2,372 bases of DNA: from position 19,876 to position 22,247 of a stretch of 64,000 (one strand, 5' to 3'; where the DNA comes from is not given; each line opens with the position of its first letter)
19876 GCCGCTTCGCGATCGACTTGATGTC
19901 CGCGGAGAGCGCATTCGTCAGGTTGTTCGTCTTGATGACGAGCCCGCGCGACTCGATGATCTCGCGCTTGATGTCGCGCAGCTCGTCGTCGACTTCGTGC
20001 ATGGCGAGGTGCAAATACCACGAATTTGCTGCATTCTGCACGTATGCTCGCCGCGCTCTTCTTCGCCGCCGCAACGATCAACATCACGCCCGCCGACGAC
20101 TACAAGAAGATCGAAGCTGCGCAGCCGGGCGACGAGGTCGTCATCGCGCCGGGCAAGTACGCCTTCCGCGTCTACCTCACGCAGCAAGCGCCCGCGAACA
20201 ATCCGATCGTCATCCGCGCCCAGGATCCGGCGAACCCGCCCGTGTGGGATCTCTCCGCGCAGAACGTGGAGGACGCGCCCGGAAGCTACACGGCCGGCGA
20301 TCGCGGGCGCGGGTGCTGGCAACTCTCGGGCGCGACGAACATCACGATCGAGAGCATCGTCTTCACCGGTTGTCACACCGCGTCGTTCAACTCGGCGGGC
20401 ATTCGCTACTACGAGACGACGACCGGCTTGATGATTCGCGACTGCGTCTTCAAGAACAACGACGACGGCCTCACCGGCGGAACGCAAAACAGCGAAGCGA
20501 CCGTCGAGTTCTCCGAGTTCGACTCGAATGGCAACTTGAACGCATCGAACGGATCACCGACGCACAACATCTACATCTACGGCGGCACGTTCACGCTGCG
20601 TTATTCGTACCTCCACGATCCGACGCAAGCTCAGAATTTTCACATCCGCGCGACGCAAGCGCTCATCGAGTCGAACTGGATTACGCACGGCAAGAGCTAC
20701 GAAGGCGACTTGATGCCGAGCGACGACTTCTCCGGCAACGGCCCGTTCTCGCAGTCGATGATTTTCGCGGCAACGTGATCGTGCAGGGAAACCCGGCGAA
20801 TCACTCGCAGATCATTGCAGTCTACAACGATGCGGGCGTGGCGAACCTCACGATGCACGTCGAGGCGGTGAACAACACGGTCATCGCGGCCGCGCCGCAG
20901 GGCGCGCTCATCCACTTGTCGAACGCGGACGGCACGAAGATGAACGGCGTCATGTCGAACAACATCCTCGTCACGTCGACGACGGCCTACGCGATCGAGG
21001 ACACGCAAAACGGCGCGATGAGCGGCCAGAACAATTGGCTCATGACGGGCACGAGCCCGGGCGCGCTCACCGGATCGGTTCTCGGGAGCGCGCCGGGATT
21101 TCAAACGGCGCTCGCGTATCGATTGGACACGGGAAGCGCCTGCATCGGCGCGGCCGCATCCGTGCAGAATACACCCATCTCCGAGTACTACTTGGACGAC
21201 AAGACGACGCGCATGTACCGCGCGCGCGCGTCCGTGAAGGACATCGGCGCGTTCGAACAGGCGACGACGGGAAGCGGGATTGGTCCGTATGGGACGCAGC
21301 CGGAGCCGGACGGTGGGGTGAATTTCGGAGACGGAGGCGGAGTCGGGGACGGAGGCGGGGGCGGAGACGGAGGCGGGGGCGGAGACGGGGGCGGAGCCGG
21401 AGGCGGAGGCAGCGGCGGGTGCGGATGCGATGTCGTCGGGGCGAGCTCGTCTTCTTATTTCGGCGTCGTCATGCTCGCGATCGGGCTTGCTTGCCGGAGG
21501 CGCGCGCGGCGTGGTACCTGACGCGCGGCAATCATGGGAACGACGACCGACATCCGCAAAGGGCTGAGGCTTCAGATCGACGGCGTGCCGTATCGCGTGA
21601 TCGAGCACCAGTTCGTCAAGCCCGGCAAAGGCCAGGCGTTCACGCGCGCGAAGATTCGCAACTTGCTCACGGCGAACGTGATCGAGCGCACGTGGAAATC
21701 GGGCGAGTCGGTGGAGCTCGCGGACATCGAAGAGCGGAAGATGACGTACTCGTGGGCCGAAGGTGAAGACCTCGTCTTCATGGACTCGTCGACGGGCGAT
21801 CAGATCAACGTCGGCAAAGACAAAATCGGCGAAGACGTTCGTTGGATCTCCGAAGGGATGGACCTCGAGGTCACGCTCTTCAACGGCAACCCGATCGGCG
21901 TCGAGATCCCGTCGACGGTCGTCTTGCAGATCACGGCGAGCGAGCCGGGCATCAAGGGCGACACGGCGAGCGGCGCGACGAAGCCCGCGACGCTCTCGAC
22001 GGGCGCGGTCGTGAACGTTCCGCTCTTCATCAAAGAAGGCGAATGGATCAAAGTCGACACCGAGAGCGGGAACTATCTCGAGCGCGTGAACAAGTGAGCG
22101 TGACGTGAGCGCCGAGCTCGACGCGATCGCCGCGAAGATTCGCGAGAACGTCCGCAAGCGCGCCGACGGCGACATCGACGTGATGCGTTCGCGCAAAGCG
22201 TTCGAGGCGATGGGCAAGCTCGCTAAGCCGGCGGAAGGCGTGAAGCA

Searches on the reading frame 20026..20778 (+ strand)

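Call 44: search_protein_families(library=pfam, proteins=[window:20026-20778:+], max_evalue=0.01)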
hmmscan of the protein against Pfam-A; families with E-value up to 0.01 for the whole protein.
window:20026-20778:+ (250 aa): 1 family
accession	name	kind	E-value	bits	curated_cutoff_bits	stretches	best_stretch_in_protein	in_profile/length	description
PF13229.12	Beta_helix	-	0.0083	16.2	25.9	0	99-185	73-154/158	Right handed beta helix region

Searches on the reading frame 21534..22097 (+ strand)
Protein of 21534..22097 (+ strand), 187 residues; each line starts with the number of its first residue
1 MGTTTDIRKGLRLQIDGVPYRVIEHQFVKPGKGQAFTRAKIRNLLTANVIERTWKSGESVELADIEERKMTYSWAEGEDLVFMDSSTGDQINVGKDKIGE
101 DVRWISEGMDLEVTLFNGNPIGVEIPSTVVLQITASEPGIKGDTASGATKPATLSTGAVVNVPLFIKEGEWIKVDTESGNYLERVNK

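Call 66: find_encoding_contigs(protein=P0148, flank=3000, max_places=3)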
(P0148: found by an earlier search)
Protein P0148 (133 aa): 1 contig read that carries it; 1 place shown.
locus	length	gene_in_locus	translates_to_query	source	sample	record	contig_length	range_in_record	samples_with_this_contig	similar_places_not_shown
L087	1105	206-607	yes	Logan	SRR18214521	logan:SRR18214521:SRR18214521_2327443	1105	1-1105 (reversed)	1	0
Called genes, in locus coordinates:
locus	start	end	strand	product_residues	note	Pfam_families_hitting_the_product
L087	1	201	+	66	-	?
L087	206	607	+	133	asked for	PF08334:T2SSG (weak)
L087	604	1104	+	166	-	?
